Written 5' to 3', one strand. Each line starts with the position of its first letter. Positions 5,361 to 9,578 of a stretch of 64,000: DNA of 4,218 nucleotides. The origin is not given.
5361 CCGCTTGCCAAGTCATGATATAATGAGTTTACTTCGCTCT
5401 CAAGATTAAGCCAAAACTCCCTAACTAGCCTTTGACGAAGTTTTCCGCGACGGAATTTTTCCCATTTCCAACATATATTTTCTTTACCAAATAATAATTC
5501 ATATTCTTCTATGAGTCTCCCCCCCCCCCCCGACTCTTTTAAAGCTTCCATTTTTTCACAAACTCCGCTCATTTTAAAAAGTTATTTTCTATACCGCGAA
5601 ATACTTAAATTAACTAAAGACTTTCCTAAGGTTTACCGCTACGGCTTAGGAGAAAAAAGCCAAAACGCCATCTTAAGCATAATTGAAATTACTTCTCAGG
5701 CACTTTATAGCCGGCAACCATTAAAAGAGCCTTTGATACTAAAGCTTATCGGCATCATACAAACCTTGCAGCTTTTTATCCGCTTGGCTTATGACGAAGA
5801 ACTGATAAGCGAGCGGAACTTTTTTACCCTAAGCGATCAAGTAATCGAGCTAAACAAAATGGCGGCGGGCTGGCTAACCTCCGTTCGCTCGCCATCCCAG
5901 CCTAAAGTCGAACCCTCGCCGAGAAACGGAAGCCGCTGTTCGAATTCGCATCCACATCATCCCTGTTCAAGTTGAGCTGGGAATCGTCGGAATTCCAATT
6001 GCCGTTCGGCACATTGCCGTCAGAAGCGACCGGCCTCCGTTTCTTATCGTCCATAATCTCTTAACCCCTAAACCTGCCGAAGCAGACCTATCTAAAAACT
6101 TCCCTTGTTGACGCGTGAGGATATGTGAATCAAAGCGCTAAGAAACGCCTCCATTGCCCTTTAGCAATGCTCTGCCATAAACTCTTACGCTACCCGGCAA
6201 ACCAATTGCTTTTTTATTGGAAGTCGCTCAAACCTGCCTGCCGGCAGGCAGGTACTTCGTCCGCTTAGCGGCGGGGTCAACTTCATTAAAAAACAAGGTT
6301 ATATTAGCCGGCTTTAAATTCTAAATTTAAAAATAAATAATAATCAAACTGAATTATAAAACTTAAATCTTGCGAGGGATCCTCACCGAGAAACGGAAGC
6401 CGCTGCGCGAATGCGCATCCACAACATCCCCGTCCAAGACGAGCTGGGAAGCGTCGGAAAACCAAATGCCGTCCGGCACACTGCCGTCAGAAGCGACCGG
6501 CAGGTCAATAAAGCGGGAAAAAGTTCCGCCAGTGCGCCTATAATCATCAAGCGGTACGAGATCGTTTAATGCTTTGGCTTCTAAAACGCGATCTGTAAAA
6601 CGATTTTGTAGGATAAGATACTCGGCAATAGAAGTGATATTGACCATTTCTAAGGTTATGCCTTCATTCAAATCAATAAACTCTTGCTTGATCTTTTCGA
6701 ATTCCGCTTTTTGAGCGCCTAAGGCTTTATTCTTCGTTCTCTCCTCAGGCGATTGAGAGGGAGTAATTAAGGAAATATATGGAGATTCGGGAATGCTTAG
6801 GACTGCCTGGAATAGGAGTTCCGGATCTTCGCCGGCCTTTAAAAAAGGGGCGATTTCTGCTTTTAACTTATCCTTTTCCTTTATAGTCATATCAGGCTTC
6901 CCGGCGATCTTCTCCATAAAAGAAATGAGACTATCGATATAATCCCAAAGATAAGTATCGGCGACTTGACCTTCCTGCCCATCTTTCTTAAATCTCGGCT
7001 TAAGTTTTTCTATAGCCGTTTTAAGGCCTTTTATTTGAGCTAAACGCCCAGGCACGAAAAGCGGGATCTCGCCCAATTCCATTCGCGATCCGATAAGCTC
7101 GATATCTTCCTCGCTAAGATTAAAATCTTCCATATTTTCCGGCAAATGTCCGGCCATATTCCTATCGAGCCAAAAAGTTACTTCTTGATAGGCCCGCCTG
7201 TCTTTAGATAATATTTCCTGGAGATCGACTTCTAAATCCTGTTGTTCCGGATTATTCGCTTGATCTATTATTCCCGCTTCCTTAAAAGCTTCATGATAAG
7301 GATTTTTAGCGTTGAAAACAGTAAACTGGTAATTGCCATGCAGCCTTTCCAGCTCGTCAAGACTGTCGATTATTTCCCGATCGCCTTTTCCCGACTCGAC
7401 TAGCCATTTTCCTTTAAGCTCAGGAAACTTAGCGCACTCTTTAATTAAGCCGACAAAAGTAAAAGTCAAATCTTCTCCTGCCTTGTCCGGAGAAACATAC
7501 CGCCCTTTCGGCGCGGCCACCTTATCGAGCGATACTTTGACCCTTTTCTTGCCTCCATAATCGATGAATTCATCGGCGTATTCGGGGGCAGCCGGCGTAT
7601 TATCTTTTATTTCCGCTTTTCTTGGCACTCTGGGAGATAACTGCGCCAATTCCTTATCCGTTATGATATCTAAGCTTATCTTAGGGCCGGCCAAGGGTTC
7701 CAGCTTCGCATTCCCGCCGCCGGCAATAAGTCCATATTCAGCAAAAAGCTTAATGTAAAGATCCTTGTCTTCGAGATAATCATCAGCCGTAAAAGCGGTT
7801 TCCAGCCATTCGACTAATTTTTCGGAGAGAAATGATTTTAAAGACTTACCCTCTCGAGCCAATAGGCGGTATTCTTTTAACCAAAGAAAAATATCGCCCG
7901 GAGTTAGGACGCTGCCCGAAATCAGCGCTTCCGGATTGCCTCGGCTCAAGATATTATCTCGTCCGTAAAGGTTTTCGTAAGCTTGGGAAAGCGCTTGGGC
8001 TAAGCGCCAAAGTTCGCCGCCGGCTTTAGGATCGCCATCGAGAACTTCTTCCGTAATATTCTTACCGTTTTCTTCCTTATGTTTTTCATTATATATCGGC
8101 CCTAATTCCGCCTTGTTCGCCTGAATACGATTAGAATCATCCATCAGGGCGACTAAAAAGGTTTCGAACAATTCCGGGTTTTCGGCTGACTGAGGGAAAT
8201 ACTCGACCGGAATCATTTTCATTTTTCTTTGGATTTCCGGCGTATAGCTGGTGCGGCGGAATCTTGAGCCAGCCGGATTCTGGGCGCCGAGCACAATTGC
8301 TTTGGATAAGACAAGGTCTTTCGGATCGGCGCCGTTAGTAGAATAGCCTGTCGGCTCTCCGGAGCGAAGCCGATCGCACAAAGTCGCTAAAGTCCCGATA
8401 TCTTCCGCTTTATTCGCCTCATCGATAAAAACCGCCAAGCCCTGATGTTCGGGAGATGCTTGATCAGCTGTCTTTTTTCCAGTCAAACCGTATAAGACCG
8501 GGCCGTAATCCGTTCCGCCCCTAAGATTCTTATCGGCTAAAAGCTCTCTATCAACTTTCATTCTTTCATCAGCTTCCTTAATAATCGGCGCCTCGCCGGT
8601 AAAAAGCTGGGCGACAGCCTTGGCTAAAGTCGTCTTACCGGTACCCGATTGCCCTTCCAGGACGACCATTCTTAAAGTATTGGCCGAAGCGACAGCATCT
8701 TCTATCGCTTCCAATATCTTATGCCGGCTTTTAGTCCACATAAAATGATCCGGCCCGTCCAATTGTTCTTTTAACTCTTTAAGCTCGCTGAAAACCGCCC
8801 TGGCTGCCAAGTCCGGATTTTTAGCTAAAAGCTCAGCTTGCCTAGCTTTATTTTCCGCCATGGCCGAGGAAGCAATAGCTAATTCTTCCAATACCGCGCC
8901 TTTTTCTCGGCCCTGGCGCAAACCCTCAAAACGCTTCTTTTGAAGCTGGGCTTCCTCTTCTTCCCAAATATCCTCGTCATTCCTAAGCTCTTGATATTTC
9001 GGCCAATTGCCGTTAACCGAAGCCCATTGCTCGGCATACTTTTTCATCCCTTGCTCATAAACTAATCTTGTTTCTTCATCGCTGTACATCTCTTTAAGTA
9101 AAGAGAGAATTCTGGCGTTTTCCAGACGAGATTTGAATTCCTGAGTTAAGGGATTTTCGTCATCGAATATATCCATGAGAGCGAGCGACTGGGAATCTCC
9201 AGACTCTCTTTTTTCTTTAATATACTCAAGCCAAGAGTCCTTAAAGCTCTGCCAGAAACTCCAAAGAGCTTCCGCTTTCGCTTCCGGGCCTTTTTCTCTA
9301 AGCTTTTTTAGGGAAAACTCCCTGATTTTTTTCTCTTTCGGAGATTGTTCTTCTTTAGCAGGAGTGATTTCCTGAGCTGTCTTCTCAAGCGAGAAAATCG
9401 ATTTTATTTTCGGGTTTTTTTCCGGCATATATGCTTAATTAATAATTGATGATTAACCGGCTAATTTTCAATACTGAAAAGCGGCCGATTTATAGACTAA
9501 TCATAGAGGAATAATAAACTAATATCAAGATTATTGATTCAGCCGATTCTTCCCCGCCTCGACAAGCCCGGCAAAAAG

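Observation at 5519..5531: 13-nt G/C homopolymer inside the first 20 codons of the DGR reverse transcriptase: a candidate phase-variation switch, or an assembly error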

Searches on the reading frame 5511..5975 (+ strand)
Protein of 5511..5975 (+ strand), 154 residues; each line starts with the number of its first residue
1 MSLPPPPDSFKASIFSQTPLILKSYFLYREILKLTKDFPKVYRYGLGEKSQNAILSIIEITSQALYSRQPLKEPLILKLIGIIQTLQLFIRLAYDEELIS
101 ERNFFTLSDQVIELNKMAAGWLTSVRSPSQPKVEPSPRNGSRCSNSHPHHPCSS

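Call 4: search_protein_families(library=pfam, proteins=[window:5511-5975:+], max_evalue=0.01)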
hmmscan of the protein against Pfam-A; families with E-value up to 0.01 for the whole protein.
window:5511-5975:+ (154 aa): 2 families
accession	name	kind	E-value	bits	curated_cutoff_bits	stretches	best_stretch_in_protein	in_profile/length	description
PF22296.2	bAvd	-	3.4e-08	34.4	40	1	27-124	10-106/107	bAvd-like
PF05635.17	23S_rRNA_IVP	-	0.00022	21.8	33.8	0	23-58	8-43/106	23S rRNA-intervening sequence protein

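Call 43: find_homologous_proteins(query=window:5511-5891:+, max_evalue=0.00001)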
Query seq(127 aa) (127 aa): 3 proteins with E <= 0.00001 among 9 candidates.
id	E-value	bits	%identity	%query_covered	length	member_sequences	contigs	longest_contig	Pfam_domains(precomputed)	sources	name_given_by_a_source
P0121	6.2e-43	164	70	91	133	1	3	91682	PF22296.3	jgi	-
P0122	1.4e-41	159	67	91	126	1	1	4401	PF22296.3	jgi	-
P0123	2.6e-41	159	66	92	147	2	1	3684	-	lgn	-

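Call 46: find_encoding_contigs(protein=P0121, flank=2500, max_places=5)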
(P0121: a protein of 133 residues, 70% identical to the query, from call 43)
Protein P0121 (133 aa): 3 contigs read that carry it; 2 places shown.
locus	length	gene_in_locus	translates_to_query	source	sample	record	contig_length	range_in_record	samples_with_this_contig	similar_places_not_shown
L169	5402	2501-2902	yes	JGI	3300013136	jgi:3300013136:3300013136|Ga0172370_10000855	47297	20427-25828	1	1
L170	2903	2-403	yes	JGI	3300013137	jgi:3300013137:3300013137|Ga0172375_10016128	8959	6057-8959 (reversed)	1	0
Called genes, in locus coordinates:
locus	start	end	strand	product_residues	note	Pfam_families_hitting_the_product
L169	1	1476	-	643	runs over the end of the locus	PF13519:VWA_2 (faint), PF00092:VWA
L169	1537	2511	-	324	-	PF00078:RVT_1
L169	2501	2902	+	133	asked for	PF22296:bAvd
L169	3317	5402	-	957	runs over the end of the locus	PF07728:AAA_5 (faint)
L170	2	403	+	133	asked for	PF22296:bAvd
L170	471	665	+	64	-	-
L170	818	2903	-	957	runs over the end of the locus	PF07728:AAA_5 (faint)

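Call 47: find_encoding_contigs(protein=P0123, flank=2500, max_places=5)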
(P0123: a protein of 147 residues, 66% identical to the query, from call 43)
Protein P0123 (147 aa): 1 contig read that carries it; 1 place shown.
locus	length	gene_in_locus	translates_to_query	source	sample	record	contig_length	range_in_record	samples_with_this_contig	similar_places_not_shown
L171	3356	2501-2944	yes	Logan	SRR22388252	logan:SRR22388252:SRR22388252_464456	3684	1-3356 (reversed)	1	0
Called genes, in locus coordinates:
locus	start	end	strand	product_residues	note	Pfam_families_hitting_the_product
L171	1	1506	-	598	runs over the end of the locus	-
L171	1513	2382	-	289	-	PF00078:RVT_1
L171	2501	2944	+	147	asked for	-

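Call 71: search_solved_structures(query=window:5511-5975:+, max_evalue=1, show_alignments=1)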
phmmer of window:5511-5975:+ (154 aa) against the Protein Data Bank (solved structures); distinct sequences matched with E-value up to 1: 1.
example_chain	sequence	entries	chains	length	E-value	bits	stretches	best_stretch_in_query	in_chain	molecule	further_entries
6eri_AF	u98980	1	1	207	0.97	12.8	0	18-73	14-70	50S ribosomal protein L5, chloroplastic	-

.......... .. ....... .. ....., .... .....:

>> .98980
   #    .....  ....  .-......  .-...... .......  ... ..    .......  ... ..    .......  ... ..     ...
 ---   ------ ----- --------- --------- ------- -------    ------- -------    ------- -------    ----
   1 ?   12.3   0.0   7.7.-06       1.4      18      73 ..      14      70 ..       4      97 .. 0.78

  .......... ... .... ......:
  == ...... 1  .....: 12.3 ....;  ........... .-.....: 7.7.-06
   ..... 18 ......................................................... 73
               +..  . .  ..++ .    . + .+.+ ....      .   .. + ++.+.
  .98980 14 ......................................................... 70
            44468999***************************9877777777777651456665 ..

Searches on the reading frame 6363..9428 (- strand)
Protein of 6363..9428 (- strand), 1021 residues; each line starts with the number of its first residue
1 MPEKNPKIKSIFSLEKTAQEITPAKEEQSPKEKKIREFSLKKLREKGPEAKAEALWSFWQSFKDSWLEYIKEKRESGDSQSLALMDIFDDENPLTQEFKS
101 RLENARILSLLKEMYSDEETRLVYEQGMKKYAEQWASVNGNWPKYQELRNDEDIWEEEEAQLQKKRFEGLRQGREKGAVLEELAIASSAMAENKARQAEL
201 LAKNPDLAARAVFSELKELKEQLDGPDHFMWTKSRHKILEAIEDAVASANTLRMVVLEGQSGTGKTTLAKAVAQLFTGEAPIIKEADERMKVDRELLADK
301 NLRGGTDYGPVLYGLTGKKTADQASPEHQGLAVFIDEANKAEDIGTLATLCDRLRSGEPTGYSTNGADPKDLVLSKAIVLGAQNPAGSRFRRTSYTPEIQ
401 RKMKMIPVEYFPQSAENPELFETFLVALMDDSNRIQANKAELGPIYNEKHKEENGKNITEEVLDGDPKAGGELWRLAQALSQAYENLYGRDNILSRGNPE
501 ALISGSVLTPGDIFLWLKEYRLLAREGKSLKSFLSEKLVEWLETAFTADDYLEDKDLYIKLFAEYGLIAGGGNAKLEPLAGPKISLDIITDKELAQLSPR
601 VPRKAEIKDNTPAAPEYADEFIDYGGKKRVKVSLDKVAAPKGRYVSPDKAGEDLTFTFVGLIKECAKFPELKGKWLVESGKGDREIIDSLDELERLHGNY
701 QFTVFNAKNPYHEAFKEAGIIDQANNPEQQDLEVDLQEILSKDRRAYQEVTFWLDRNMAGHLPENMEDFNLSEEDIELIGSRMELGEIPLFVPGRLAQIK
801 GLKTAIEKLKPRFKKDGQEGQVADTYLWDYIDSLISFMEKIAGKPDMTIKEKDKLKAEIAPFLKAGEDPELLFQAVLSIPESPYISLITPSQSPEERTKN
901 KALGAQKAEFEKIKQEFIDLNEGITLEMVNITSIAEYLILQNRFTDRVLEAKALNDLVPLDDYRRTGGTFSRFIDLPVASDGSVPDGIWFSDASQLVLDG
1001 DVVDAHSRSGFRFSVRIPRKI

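Call 4: search_protein_families(library=pfam, proteins=[window:6363-9428:-], max_evalue=0.01)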
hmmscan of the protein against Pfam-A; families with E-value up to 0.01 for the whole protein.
window:6363-9428:- (1021 aa): 11 families
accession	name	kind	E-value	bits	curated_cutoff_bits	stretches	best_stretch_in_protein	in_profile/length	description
PF07728.20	AAA_5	-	1.9e-06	28.4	22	1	255-401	2-137/139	AAA domain (dynein-related subfamily)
PF13191.12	AAA_16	-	3.2e-05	24.9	32.6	1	238-278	8-50/167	AAA ATPase domain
PF20720.3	nSTAND3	-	0.00053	20.1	27.2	1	241-275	6-40/155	Novel STAND NTPase 3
PF05729.18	NACHT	-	0.0021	18.3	26.7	1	253-275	1-23/167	NACHT domain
PF00004.35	AAA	-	0.0022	18.9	21.2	1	256-278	2-24/131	ATPase family associated with various cellular activities (AAA)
PF13604.12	AAA_30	-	0.0037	17.5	27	1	243-280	11-46/191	AAA domain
PF02367.23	TsaE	-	0.0045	17.4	26.6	0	239-276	8-45/128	Threonylcarbamoyl adenosine biosynthesis protein TsaE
PF00005.33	ABC_tran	-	0.0054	17.8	25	0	253-284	12-43/137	ABC transporter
PF25199.1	nSTAND_NTPase5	-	0.0058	16.9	34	0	237-274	27-63/145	Novel STAND NTPase 5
PF13401.12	AAA_22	-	0.0072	17.1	27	0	253-278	6-31/130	AAA domain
PF03193.22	RsgA_GTPase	-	0.0078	16.5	30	0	205-274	63-128/174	RsgA GTPase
